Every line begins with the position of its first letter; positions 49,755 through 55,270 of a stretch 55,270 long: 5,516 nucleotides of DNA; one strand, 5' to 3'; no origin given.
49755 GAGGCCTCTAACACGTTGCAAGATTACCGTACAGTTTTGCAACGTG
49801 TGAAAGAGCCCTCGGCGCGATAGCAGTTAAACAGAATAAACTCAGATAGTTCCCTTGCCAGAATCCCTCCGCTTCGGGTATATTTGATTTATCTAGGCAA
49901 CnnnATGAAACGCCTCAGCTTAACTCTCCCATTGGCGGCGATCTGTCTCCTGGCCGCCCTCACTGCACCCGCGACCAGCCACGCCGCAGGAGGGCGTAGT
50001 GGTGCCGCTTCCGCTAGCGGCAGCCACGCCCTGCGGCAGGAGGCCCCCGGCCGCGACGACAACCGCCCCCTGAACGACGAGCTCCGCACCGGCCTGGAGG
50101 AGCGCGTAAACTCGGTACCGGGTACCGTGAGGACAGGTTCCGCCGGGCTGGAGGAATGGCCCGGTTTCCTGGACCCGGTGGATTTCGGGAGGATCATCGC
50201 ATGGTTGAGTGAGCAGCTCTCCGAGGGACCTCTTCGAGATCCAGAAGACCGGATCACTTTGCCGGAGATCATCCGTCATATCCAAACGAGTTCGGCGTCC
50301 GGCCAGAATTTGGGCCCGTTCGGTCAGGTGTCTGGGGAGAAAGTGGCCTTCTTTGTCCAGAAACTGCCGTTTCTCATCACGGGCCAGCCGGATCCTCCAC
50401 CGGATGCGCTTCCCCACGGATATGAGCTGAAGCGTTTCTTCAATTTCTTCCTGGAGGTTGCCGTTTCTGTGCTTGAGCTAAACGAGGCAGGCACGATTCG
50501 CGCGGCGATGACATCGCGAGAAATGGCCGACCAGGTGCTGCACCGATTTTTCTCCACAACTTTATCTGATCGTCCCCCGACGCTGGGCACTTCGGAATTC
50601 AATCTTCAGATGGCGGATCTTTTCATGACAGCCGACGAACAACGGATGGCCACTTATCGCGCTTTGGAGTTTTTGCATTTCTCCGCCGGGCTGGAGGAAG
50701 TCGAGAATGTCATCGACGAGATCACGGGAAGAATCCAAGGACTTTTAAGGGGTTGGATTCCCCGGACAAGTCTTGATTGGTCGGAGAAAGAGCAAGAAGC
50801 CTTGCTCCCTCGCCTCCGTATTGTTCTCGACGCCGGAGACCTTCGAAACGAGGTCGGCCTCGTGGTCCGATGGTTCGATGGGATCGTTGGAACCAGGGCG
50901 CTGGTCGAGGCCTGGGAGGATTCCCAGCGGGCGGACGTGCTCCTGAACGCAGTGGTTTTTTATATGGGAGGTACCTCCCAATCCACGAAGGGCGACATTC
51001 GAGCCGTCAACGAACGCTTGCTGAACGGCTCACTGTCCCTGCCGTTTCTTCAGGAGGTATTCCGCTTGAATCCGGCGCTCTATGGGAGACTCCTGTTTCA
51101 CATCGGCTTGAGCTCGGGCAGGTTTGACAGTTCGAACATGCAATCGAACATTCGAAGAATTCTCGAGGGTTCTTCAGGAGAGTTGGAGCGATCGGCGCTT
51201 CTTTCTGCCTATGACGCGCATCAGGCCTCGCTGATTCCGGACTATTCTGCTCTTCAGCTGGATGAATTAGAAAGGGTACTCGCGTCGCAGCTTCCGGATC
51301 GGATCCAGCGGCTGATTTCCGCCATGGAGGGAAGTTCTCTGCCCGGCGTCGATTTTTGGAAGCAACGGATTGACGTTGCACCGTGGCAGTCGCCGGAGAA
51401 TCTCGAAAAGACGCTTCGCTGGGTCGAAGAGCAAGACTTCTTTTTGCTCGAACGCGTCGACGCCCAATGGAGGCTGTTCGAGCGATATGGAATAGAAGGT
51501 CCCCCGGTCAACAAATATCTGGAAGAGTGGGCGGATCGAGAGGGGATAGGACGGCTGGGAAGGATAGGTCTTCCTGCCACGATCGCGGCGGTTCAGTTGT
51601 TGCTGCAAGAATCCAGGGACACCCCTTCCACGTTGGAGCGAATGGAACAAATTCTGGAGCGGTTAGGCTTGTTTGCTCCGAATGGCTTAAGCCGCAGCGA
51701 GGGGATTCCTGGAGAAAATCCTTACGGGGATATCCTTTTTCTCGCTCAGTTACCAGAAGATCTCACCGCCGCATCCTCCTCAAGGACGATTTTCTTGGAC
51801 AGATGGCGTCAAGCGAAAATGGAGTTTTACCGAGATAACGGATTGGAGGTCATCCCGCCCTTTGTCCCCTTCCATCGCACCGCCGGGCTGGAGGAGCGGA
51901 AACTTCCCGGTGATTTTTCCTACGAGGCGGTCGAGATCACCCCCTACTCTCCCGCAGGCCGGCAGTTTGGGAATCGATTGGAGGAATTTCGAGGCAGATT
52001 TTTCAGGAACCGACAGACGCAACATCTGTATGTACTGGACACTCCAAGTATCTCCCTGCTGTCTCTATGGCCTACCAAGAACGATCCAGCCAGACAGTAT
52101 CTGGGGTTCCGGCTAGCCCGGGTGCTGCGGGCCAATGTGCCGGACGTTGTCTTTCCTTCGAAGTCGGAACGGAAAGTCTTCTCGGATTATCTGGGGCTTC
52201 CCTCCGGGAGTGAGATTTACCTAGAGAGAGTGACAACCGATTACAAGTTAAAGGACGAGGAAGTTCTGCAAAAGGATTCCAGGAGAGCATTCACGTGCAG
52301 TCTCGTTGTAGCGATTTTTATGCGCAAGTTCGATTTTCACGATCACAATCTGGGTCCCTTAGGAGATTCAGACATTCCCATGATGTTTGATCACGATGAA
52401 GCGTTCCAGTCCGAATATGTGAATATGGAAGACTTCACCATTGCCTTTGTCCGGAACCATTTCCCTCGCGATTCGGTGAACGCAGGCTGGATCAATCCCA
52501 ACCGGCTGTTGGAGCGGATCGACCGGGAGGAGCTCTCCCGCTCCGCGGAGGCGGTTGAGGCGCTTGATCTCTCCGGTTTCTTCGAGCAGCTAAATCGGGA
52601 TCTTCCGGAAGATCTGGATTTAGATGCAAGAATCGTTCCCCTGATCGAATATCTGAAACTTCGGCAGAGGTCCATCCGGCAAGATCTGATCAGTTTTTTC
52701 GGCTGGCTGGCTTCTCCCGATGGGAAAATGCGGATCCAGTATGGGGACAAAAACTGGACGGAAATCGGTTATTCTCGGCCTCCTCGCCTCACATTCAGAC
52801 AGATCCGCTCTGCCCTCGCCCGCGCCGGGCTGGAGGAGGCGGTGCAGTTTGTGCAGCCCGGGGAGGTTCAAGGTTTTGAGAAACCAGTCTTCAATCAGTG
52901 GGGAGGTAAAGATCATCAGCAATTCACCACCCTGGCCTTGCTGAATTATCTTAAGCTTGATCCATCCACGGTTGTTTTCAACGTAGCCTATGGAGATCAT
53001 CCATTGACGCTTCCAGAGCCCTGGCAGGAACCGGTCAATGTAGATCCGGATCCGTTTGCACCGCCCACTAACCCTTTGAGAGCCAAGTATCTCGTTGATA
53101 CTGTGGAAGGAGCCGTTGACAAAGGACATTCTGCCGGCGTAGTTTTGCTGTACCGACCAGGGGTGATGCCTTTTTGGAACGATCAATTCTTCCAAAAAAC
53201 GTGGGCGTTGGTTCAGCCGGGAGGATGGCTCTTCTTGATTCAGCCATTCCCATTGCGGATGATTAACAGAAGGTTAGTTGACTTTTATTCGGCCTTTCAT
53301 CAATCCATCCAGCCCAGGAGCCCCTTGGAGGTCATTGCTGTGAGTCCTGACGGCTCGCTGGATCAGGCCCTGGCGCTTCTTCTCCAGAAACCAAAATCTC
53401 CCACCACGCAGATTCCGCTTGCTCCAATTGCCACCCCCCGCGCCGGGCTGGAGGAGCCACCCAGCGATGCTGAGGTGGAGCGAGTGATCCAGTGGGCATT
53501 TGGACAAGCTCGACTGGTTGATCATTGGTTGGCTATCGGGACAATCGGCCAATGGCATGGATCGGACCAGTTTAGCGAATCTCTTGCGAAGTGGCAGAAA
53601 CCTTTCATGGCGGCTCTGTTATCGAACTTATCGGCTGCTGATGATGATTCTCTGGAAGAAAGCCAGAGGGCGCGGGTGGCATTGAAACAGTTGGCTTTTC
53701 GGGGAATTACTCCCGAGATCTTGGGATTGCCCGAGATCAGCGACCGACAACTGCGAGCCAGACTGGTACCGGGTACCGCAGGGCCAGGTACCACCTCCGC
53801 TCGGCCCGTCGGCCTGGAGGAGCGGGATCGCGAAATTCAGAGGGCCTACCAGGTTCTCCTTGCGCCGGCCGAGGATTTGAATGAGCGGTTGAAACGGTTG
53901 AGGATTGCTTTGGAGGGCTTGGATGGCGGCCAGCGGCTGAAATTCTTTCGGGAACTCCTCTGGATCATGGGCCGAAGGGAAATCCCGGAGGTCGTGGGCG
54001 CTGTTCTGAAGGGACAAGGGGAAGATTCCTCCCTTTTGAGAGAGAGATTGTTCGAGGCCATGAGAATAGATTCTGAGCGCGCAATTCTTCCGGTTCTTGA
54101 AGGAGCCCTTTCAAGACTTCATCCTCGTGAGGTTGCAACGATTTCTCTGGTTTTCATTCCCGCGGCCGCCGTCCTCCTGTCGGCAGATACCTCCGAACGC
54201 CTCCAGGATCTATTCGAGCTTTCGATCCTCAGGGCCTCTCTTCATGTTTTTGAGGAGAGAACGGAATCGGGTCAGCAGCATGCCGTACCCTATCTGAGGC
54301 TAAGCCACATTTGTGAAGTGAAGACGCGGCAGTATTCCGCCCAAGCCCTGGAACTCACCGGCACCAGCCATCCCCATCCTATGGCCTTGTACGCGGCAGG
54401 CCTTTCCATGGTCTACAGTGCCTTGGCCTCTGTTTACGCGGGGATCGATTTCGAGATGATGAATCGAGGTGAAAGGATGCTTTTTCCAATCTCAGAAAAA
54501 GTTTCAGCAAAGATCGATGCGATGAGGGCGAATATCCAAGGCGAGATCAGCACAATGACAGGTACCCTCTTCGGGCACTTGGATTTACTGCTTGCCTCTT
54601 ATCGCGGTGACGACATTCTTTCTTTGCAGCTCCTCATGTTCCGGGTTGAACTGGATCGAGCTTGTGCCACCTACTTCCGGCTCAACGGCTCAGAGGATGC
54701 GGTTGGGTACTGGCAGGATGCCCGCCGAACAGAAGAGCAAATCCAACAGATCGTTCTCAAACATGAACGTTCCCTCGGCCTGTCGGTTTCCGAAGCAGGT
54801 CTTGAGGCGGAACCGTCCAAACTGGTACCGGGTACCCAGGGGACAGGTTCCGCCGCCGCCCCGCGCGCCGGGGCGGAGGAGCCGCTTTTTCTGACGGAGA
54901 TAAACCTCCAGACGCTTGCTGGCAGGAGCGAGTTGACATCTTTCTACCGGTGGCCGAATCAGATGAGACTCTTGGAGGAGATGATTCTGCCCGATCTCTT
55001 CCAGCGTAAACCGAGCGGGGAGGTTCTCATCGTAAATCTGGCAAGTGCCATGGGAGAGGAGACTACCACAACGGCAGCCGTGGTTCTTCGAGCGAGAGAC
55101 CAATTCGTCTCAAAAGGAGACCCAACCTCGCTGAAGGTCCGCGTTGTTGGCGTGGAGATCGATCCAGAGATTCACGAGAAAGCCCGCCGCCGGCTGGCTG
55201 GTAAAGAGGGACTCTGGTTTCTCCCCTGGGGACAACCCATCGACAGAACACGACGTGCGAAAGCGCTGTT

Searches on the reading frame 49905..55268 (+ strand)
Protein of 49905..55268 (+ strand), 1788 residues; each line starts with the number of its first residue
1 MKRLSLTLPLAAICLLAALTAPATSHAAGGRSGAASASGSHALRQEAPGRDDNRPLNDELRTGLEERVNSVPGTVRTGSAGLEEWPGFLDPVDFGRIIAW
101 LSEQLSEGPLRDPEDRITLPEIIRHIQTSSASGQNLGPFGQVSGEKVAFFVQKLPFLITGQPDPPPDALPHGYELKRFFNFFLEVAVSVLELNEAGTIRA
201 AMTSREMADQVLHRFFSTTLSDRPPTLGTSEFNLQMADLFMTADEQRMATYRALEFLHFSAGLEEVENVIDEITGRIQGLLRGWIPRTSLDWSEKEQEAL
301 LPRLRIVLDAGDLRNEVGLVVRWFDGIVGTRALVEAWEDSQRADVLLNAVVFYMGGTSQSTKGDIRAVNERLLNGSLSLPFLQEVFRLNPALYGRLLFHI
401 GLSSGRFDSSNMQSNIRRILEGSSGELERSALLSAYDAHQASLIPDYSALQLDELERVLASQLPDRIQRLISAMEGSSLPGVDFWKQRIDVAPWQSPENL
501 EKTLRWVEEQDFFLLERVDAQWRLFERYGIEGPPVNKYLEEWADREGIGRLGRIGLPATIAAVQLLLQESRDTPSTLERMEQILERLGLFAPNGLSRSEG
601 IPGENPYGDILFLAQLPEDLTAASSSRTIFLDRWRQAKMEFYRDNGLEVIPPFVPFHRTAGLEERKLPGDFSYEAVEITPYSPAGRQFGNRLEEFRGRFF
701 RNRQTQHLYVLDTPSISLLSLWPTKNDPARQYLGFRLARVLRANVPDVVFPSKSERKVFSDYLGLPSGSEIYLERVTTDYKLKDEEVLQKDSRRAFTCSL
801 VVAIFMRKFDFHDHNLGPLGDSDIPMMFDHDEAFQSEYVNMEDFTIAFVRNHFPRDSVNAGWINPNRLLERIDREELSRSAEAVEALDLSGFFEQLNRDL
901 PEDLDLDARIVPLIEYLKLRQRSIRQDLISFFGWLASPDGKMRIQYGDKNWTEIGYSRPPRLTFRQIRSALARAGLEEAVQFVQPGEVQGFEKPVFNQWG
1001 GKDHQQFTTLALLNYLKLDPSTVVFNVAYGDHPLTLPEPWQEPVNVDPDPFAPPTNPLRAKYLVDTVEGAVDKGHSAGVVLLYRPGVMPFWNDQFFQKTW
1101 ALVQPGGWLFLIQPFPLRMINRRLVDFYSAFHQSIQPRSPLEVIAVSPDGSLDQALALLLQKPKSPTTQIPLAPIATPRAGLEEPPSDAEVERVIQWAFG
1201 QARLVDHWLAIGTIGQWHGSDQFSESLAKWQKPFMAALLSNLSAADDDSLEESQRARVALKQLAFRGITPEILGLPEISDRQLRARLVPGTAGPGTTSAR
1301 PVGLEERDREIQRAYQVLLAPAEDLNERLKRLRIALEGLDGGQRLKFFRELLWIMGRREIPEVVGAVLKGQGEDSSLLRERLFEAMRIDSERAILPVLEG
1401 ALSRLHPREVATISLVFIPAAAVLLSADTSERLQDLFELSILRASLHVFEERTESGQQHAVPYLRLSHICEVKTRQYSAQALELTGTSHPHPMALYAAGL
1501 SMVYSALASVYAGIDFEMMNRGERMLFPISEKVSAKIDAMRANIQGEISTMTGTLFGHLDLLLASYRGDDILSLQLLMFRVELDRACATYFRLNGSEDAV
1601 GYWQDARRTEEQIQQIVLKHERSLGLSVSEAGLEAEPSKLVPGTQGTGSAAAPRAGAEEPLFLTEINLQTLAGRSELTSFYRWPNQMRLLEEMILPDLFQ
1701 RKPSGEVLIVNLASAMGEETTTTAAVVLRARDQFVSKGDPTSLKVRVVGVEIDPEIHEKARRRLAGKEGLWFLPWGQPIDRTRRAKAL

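Call 9: search_protein_families(library=pfam, proteins=[window:49905-55268:+], max_evalue=0.1)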
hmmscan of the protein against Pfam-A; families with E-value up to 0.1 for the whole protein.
window:49905-55268:+ (1788 aa): 1 family
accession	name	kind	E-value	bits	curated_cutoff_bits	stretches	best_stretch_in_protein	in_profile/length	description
PF01739.24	CheR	-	0.0004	20.3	27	1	1677-1762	2-82/195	CheR methyltransferase, SAM binding domain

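Call 10: search_protein_families(library=ncbifam, proteins=[window:49905-55268:+], max_evalue=0.1)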
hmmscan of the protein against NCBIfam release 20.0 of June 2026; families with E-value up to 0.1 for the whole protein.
window:49905-55268:+ (1788 aa): 0 families

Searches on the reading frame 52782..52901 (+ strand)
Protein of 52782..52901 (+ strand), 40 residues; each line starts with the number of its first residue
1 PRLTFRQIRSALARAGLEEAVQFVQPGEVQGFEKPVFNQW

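Call 23: find_homologous_proteins(query=A4, max_evalue=10)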
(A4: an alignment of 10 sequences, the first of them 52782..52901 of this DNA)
Query A4 (10 sequences): 21 candidates shared short words with the query, none scored E <= 10.
